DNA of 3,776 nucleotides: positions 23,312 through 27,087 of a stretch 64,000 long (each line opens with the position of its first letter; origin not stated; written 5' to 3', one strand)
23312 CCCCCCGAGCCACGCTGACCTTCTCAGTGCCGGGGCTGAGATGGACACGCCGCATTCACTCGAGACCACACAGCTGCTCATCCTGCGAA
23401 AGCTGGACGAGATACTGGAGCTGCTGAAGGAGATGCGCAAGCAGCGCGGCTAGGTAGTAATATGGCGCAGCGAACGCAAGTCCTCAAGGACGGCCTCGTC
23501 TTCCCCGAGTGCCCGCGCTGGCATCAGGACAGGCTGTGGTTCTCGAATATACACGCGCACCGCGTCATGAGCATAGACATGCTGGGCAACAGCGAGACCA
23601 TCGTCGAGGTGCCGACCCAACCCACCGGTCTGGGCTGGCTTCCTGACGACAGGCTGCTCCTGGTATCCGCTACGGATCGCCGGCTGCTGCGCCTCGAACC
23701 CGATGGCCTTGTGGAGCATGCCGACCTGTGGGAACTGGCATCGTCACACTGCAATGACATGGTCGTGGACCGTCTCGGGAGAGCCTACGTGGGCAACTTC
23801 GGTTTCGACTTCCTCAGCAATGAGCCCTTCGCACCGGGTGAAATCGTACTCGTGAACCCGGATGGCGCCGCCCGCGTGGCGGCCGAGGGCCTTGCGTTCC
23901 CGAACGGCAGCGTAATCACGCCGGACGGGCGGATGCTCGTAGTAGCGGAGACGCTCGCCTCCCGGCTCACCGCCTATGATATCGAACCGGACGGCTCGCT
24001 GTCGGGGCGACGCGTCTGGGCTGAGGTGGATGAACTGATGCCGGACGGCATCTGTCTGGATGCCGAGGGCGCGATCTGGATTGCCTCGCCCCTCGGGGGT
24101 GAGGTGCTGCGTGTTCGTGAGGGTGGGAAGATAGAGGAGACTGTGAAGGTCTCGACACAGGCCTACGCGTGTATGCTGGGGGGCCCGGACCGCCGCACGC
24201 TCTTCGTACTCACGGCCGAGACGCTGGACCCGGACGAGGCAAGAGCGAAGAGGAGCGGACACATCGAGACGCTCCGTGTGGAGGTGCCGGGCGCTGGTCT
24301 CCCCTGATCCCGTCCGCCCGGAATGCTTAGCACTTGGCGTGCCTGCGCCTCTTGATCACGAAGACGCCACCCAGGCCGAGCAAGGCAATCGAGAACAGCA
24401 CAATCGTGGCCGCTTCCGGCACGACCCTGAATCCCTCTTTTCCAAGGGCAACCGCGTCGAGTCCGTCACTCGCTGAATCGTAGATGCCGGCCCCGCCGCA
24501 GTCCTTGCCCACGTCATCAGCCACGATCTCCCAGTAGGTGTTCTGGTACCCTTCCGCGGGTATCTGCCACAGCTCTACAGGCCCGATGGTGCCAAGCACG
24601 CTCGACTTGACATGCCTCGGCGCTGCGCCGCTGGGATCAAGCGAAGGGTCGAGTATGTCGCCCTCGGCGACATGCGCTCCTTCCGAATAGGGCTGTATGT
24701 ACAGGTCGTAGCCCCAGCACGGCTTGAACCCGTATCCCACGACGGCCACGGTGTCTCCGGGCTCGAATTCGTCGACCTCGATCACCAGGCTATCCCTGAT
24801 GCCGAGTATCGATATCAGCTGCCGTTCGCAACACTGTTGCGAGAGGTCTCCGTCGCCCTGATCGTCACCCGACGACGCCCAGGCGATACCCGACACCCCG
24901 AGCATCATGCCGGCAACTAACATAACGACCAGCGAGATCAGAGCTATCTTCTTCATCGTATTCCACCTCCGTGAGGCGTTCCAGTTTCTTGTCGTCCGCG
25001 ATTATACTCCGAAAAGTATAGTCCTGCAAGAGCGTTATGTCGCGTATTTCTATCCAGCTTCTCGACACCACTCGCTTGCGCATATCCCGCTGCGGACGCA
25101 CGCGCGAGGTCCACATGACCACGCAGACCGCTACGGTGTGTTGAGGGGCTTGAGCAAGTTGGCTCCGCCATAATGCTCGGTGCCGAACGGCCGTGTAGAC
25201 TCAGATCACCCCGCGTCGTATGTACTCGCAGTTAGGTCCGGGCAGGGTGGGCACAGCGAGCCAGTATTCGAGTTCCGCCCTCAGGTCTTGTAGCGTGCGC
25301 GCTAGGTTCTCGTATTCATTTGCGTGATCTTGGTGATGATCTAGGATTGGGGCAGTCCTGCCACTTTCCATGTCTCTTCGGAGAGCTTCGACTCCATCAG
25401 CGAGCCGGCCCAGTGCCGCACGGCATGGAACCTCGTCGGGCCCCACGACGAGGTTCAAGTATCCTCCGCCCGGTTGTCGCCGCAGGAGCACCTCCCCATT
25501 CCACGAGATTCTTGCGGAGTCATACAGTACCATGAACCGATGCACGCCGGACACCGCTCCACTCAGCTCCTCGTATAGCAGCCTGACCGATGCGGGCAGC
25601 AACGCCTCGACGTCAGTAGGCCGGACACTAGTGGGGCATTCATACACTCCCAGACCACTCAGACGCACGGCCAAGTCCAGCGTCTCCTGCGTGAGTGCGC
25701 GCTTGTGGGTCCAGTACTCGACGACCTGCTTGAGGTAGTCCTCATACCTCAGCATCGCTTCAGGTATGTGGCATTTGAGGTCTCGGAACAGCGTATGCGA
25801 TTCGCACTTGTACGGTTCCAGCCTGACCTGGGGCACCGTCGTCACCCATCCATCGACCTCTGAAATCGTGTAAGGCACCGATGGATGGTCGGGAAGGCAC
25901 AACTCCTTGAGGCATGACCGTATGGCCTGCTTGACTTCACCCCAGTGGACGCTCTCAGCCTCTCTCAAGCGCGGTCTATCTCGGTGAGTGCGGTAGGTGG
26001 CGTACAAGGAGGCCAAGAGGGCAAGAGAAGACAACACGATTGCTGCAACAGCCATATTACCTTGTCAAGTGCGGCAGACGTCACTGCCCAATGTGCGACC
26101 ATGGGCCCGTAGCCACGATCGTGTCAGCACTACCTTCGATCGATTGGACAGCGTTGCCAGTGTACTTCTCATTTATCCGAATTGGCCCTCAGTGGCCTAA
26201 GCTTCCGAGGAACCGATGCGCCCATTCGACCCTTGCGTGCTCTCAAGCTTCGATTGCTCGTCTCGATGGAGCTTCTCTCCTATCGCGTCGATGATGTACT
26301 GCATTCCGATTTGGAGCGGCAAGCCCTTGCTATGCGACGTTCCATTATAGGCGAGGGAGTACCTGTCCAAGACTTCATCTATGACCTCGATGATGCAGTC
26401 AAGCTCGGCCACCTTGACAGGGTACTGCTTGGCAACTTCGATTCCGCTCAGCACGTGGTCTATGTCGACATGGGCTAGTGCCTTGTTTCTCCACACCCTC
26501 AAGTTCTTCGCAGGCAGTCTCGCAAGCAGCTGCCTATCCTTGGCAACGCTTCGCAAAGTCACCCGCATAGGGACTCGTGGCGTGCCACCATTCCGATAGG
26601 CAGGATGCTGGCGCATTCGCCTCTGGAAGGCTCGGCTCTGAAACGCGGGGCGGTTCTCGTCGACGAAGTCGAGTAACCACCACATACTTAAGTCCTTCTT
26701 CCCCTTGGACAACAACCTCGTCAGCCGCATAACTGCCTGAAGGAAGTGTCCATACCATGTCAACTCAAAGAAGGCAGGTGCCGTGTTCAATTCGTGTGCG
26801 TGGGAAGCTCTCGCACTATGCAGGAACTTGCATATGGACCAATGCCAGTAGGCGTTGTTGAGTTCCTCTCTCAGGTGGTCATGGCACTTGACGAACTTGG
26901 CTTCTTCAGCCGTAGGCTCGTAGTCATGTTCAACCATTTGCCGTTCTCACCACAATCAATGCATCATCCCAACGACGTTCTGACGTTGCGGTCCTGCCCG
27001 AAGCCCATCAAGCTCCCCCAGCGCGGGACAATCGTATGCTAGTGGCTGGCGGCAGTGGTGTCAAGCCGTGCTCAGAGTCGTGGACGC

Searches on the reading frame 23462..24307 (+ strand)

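Call 43: search_protein_families(library=pfam, proteins=[window:23462-24307:+], max_evalue=0.0001)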
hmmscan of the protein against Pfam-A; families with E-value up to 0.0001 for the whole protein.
window:23462-24307:+ (281 aa): 3 families
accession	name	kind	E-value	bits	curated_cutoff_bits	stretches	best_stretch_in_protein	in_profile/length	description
PF08450.18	SGL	-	1.7e-46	159.3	26.3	1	14-252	1-245/246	SMP-30/Gluconolactonase/LRE-like region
PF24684.1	Vgb_lyase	-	5.4e-09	35.7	50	0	190-244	95-150/290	Virginiamycin B lyase family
PF03088.22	Str_synth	-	9.1e-05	23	25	0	136-172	48-84/89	Strictosidine synthase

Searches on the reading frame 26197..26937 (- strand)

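Call 43: search_protein_families(library=pfam, proteins=[window:26197-26937:-], max_evalue=0.0001)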
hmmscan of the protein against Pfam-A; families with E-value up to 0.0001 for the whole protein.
window:26197-26937:- (246 aa): 1 family
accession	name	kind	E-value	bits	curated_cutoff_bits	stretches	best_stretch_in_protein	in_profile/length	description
PF18734.6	HEPN_AbiU2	-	3.9e-18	66.1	26.8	1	14-203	3-178/193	AbiU2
